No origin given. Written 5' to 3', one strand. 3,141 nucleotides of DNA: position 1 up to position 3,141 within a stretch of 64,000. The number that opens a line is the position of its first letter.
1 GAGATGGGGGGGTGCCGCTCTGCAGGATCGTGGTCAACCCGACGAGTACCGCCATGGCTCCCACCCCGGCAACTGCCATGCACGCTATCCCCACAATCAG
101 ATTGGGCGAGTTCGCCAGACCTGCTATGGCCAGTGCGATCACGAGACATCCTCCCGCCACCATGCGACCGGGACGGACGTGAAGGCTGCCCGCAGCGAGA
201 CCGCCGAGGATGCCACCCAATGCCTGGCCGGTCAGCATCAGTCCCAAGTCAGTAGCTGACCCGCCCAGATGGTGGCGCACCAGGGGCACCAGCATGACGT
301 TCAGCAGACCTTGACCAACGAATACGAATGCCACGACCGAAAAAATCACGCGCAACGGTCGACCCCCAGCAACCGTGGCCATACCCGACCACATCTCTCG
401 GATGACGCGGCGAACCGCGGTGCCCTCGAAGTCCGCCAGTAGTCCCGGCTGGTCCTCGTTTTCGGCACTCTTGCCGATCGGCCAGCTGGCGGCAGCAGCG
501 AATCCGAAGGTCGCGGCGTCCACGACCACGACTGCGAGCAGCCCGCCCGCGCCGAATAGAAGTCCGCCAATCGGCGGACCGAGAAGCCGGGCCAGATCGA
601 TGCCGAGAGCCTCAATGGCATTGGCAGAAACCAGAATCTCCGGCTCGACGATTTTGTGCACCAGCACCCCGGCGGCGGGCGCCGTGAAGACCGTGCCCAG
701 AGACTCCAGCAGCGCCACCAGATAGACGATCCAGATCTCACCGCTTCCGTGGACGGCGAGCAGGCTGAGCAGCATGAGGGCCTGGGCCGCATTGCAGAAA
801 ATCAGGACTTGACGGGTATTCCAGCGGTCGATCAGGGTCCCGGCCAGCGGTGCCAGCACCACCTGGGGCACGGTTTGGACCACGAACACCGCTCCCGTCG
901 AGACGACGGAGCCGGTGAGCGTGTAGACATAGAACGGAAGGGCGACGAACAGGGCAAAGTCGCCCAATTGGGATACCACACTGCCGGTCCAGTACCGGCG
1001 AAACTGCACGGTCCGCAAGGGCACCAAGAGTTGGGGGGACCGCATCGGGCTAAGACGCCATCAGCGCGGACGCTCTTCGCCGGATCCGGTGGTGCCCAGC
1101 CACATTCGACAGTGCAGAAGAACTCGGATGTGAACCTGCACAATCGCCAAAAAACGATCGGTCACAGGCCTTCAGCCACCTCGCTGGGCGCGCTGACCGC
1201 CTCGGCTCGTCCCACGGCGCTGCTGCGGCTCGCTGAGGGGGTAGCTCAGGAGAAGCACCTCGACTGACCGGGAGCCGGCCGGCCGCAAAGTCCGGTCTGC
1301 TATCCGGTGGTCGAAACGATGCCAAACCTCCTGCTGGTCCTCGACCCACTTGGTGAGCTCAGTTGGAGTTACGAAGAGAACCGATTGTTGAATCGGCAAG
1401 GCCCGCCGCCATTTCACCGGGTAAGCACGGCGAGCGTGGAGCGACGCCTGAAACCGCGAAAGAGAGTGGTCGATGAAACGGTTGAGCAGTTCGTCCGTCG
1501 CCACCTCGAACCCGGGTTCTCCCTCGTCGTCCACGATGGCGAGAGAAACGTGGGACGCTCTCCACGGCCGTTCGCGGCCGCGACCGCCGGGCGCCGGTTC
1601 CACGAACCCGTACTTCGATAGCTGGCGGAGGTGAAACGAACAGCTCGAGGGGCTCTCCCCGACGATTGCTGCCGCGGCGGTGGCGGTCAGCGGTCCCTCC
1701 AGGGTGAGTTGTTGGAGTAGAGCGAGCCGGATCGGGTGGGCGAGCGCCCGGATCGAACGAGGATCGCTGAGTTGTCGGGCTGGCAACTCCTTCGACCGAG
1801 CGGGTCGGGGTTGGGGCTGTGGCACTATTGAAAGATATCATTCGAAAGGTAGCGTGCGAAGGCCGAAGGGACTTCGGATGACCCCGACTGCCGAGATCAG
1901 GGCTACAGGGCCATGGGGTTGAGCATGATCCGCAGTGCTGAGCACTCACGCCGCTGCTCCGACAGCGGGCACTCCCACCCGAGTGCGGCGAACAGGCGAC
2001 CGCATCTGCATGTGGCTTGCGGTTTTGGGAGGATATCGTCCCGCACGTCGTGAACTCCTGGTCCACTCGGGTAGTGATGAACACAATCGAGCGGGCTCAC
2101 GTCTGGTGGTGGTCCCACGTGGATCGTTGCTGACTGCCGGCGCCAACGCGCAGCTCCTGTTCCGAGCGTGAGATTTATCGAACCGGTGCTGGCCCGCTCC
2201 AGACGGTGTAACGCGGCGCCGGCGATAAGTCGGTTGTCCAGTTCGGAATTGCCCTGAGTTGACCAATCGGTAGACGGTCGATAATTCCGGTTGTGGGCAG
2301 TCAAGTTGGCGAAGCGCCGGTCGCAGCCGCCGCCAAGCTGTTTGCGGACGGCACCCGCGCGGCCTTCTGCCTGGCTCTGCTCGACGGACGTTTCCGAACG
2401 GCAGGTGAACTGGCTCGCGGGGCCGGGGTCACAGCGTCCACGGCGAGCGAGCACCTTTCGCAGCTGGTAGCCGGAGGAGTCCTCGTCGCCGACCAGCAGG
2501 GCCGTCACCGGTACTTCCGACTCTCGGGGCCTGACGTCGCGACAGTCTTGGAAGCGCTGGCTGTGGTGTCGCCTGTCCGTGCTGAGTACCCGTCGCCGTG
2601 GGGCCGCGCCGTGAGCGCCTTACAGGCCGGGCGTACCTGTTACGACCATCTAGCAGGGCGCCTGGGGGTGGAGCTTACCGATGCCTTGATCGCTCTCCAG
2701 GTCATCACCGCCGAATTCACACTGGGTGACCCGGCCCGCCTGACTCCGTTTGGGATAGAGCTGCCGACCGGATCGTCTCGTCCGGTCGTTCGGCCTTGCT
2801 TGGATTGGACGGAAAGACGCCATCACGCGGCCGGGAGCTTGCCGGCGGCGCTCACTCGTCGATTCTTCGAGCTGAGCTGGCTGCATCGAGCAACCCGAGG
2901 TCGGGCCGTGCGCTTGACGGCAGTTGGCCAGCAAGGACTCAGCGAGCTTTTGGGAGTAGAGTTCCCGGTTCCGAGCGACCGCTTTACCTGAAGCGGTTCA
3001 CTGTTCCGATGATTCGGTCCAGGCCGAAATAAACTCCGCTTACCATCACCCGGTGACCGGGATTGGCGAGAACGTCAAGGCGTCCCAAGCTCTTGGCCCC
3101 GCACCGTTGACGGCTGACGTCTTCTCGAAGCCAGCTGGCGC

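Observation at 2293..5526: ArsR-headed mini-operon: compact P450, PEP-mutase/isocitrate-lyase-superfamily enzyme and a serine hydrolase, with overlapping junctions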

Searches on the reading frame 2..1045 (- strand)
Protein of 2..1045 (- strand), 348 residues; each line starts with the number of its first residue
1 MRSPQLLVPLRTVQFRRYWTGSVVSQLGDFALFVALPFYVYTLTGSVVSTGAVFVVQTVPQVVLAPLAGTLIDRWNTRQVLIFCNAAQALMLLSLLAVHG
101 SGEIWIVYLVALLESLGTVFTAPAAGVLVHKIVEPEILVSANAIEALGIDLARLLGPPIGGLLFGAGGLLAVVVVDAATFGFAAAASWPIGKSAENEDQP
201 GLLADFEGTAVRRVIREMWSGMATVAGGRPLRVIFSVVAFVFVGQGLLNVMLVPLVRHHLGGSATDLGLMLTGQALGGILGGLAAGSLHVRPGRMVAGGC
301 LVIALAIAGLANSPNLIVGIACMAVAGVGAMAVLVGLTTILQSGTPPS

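Call 86: search_protein_families(library=pfam, proteins=[window:2-1045:-], max_evalue=0.001)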
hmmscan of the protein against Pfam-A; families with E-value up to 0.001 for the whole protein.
window:2-1045:- (348 aa): 2 families
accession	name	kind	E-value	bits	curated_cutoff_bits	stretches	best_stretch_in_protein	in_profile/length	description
PF05977.19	MFS_3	-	1.8e-28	99.7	27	1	7-346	4-337/524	Transmembrane secretion effector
PF07690.21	MFS_1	-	1.1e-27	97.4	33.4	1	19-347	2-325/347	Major Facilitator Superfamily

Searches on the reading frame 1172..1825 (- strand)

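Call 3: search_protein_families(library=pfam, proteins=[window:1172-1825:-], max_evalue=0.01)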
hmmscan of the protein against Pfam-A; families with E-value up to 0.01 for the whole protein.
window:1172-1825:- (217 aa): 4 families
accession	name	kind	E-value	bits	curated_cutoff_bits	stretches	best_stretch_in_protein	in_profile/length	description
PF12840.13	HTH_20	-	1.3e-11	44.7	27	1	28-76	1-49/51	Helix-turn-helix domain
PF01022.26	HTH_5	-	0.00013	22.2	22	1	31-76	2-46/47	Bacterial regulatory protein, arsR family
PF25212.1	HVO_A0114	-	0.00093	19.4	27.6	1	19-83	10-74/84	HVO_A0114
PF13412.12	HTH_24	-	0.0012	18.8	21.9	1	32-76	4-48/48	Winged helix-turn-helix DNA-binding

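Call 4: search_protein_families(library=ncbifam, proteins=[window:1172-1825:-], max_evalue=0.01)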
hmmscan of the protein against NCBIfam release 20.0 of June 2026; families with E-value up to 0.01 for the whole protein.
window:1172-1825:- (217 aa): 4 families
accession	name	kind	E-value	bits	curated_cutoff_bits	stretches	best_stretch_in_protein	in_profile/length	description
NF033788.1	HTH_metalloreg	subfamily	1.4e-09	37.6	55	1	25-82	5-62/77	metalloregulator ArsR/SmtB family transcription factor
NF041413.1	ArsR_Rv2640c_fam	equivalog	0.00011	22.5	155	1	25-79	36-92/118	Rv2640c family ArsR-like transcriptional regulator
NF033789.1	repress_SdpR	subfamily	0.0062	16.4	100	1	26-76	3-52/79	autorepressor SdpR family transcription factor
NF047906.1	CdPbTransRegCmtR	equivalog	0.0097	15.8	150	0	23-84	13-73/104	Cd(II)/Pb(II)-sensing metalloregulatory transcriptional regulator CmtR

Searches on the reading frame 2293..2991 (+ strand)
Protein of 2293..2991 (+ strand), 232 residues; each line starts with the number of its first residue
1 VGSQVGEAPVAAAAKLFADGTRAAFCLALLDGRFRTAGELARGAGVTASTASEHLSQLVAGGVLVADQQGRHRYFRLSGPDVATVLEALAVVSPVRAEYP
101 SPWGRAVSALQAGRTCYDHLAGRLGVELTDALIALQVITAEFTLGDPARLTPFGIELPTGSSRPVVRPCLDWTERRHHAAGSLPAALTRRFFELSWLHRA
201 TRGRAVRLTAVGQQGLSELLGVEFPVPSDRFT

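Call 3: search_protein_families(library=pfam, proteins=[window:2293-2991:+], max_evalue=0.01)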
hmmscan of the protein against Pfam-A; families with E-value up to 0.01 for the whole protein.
window:2293-2991:+ (232 aa): 6 families
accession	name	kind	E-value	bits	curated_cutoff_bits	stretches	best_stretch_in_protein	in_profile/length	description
PF12840.13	HTH_20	-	2.1e-09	37.6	27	1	17-64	1-48/51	Helix-turn-helix domain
PF01022.26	HTH_5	-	0.00027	21.2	22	1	28-60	10-41/47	Bacterial regulatory protein, arsR family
PF24033.1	DUF7342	-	0.00031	21.2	31.6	1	35-74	18-58/150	Family of unknown function (DUF7342)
PF09339.16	HTH_IclR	-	0.00033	20.8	22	1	36-67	20-51/52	IclR helix-turn-helix domain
PF12802.13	MarR_2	-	0.0017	18.9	27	1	27-66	11-52/61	MarR family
PF21248.3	SoFic-like_C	-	0.006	17.2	27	0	43-75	39-71/76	Protein adenylyltransferase SoFic-like, C-terminal domain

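Call 4: search_protein_families(library=ncbifam, proteins=[window:2293-2991:+], max_evalue=0.01)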
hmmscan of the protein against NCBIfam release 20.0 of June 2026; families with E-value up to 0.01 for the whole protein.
window:2293-2991:+ (232 aa): 5 families
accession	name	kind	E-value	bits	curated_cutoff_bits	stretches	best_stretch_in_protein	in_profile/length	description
NF033788.1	HTH_metalloreg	subfamily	4.4e-12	45.6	55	1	11-85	2-76/77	metalloregulator ArsR/SmtB family transcription factor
NF047906.1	CdPbTransRegCmtR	equivalog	3.3e-10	39.8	150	1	14-92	15-92/104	Cd(II)/Pb(II)-sensing metalloregulatory transcriptional regulator CmtR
NF041413.1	ArsR_Rv2640c_fam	equivalog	3e-06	27.6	155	1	11-83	33-107/118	Rv2640c family ArsR-like transcriptional regulator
NF033789.1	repress_SdpR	subfamily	2e-05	24.4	100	1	15-79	3-66/79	autorepressor SdpR family transcription factor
NF040642.1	sulf_sens_BigR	equivalog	0.0029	17.6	155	1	10-89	10-88/95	sulfite-sensing transcriptional repressor BigR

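Call 34: find_homologous_proteins(query=window:2293-2991:+, max_evalue=1e-10)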
Query window:2293-2991:+ (232 aa): 7216 proteins with E <= 1e-10 among 8000 candidates; the best 120 are listed.
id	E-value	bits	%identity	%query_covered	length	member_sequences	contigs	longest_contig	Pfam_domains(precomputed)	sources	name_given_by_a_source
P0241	5.1e-141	486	96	100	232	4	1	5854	PF12840.14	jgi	jgi:DNA-binding transcriptional ArsR family regulator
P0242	4.3e-114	398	81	100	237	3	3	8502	PF12840.14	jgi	jgi:DNA-binding transcriptional ArsR family regulator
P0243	4.8e-84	300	65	97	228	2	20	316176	PF12840.14,PF01022.27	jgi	jgi:DNA-binding transcriptional ArsR family regulator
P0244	3.6e-82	293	65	97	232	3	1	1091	PF12840.14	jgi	jgi:DNA-binding transcriptional ArsR family regulator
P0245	2.7e-80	287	64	97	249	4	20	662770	PF12840.14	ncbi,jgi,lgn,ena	-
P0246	8.6e-79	282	62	93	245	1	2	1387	PF12840.14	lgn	-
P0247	1.9e-78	281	62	98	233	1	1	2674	PF12840.14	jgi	jgi:DNA-binding transcriptional ArsR family regulator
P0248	2.6e-78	281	63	94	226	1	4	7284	PF12840.14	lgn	-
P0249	8.5e-78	279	63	98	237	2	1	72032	PF12840.14,PF01022.27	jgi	jgi:DNA-binding transcriptional ArsR family regulator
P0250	8.7e-78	279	62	96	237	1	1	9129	PF12840.14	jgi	jgi:DNA-binding transcriptional ArsR family regulator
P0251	1.3e-76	275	62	95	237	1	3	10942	PF12840.14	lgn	-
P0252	1.7e-76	275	63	97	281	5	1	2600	PF12840.14,PF01022.27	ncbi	ncbi:MAG: winged helix-turn-helix domain-containing protein [Candidatus Dormiibacterota bacterium]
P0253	4.9e-76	273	62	94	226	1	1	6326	PF12840.14,PF12802.14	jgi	jgi:DNA-binding transcriptional ArsR family regulator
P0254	5.9e-76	273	62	97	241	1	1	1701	PF12840.14,PF01022.27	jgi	jgi:DNA-binding transcriptional ArsR family regulator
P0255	1.5e-75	272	61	97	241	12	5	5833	PF12840.14,PF01022.27,PF24033.2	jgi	jgi:DNA-binding transcriptional ArsR family regulator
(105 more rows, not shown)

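Call 45: predict_structure(alignment_id=A2)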
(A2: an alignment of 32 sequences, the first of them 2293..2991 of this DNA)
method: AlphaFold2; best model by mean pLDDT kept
length: 232 residues; sequences in the alignment: 32
mean_pLDDT: 85.0   pTM: 0.61
mean pLDDT of the five models: 85.0, 82.0, 80.8, 80.3, 80.1
residues with pLDDT >= 90: 117; 70-90: 81; 50-70: 25; < 50: 9
segments of 3 or more residues with pLDDT < 50: 1-3, 98-100, 230-232
pLDDT, mean of each block of 10 residues (from residue 1): 59 87 91 89 92 96 94 93 84 58 65 88 94 95 93 82 91 86 94 92 82 91 67 47
secondary structure, 60 per line:
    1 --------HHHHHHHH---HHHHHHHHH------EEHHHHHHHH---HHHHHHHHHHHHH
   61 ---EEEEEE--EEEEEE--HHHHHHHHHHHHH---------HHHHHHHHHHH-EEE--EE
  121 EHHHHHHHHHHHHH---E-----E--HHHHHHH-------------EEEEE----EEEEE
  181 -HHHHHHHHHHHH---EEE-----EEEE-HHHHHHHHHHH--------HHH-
elements in order: H9-16 H20-28 H37-44 H48-60 E64-69 E72-77 H80-92 H102-112 E114-116 E119-121 H122-134 H147-153 E167-171 E176-180 H182-193 E197-199 E205-208 H210-220

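Call 48: fold_search(model_id=the predicted structure, library=pdb)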
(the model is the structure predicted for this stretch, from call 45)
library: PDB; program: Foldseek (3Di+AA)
matches with E <= 10: 1605; with E <= 0.001: 48
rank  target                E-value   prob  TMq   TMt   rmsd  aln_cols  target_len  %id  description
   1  1r1u_A                4.6e-05  1.00  0.32  0.75   1.8        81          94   23  Crystal structure of the metal-sensing transcriptional repressor CzrA from Staphylococcus aureus in the apo-form (released 2004-05-18)
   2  2kko_MODEL_1_A        5.7e-05  1.00  0.34  0.69   1.7        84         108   34  Solution NMR structure of the homodimeric winged helix-turn-helix DNA-binding domain (fragment 1-100) Mb0332 f (released 2009-08-11)
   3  3gw2                  7.2e-05  1.00  0.34  0.80   1.6        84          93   34  Crystal structure of possible transcriptional regulatory protein (fragment 1-100) from Mycobacterium bovis. Northeast St (released 2009-04-21)
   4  6cdb_B                7.2e-05  1.00  0.34  0.78   2.4        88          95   23  Crystal Structure of V66L CzrA in the Zn(II)bound state (released 2018-07-11)
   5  6cda                  8.5e-05  1.00  0.34  0.77   2.4        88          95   23  Crystal structure of L34A CzrA in the Zn(II)bound state (released 2018-07-11)
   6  4omz_A                1.1e-04  1.00  0.33  0.74   1.7        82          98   26  Crystal Structure of NolR from Sinorhizobium fredii (released 2014-04-16)
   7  1r1u_B                1.2e-04  1.00  0.32  0.76   1.8        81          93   23  Crystal structure of the metal-sensing transcriptional repressor CzrA from Staphylococcus aureus in the apo-form (released 2004-05-18)
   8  4ggg_B                1.3e-04  1.00  0.34  0.80   2.2        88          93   24  Crystal structure of V66A/L68V CzrA in the Zn(II)bound state. (released 2013-02-06)
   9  3cuo_D                1.4e-04  1.00  0.33  0.75   2.1        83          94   24  Crystal structure of the predicted DNA-binding transcriptional regulator from E. coli (released 2008-06-17)
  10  6cdb_A                1.4e-04  1.00  0.34  0.76   2.4        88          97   23  Crystal Structure of V66L CzrA in the Zn(II)bound state (released 2018-07-11)
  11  1r1v_B                1.4e-04  1.00  0.34  0.76   4.0        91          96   22  Crystal structure of the metal-sensing transcriptional repressor CzrA from Staphylococcus aureus in the Zn2-form (released 2004-05-18)
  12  1r23_A                1.4e-04  1.00  0.32  0.68   4.0        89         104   26  Crystal structure of the cyanobacterial metallothionein repressor SmtB in the Zn1-form (one Zn(II) per dimer) (released 2004-05-18)
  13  4k2e_A                1.5e-04  1.00  0.33  0.77   1.5        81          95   25  HlyU from Vibrio cholerae N16961 (released 2014-04-30)
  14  1r22_B                1.5e-04  1.00  0.32  0.74   1.7        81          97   27  Crystal structure of the cyanobacterial metallothionein repressor SmtB (C14S/C61S/C121S mutant) in the Zn2alpha5-form (released 2004-05-18)
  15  4omz_C                1.5e-04  1.00  0.33  0.72   1.7        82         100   26  Crystal Structure of NolR from Sinorhizobium fredii (released 2014-04-16)
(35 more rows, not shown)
